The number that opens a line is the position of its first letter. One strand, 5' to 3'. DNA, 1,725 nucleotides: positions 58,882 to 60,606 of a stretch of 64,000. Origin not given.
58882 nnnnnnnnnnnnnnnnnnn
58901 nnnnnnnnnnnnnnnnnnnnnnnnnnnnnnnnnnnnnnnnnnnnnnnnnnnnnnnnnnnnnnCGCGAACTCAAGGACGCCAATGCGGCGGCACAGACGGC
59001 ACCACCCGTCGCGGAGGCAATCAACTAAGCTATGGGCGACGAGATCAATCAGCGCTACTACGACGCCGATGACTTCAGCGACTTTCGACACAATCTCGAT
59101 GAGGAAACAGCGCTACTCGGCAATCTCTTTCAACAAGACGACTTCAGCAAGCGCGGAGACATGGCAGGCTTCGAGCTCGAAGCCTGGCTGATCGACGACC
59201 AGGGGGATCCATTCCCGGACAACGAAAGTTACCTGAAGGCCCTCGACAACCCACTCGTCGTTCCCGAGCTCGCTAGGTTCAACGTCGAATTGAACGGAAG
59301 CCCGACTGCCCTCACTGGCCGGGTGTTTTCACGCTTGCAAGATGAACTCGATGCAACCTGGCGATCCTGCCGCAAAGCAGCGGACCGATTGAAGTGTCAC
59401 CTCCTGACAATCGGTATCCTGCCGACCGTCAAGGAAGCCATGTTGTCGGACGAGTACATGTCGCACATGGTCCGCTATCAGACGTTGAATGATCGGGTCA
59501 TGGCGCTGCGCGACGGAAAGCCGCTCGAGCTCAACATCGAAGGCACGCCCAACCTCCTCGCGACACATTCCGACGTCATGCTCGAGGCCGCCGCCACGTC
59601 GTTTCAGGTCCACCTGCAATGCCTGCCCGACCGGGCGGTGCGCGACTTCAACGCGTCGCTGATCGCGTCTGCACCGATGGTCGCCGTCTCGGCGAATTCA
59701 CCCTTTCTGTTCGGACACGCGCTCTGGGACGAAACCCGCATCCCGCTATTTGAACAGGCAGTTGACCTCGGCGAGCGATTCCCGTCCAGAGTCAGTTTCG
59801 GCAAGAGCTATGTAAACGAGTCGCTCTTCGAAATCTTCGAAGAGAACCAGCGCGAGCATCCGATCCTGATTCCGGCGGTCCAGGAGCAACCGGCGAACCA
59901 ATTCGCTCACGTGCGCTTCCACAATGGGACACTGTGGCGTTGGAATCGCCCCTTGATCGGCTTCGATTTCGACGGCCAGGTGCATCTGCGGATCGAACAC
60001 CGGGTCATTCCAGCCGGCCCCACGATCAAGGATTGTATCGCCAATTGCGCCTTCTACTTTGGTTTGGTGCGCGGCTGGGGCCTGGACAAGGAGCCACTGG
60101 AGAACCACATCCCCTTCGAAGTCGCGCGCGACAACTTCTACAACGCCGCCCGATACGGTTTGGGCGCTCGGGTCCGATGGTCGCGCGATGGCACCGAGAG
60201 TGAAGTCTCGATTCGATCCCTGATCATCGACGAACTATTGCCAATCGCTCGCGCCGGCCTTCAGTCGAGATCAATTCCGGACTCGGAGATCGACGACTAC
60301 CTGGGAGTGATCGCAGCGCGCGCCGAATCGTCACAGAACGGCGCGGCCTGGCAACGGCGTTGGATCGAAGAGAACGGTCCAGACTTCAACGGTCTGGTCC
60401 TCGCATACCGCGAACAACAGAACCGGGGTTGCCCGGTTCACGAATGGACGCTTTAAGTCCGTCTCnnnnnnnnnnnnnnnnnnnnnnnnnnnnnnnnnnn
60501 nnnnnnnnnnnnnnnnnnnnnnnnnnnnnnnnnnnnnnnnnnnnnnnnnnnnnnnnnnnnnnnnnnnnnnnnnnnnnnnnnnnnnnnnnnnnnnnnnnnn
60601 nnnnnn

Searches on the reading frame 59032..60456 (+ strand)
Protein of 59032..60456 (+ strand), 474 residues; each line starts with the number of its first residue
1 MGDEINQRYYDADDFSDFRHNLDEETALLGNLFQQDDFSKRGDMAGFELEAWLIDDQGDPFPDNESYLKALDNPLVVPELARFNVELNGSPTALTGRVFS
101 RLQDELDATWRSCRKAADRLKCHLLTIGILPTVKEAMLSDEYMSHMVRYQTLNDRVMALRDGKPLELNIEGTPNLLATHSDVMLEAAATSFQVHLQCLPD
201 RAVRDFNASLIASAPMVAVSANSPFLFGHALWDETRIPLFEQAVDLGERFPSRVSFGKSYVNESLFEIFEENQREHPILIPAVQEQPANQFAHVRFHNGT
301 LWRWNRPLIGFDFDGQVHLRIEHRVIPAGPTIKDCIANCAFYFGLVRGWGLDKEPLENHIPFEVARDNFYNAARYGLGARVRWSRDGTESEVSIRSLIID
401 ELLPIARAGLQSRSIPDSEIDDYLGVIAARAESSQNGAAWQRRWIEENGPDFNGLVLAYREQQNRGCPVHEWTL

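Call 51: search_protein_families(library=pfam, proteins=[window:59032-60456:+], max_evalue=0.00001)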
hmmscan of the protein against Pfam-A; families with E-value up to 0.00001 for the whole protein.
window:59032-60456:+ (474 aa): 1 family
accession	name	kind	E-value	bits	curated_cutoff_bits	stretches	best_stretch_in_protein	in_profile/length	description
PF04107.18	GCS2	-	9.7e-07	28.9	21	0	190-242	127-180/291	Glutamate-cysteine ligase family 2(GCS2)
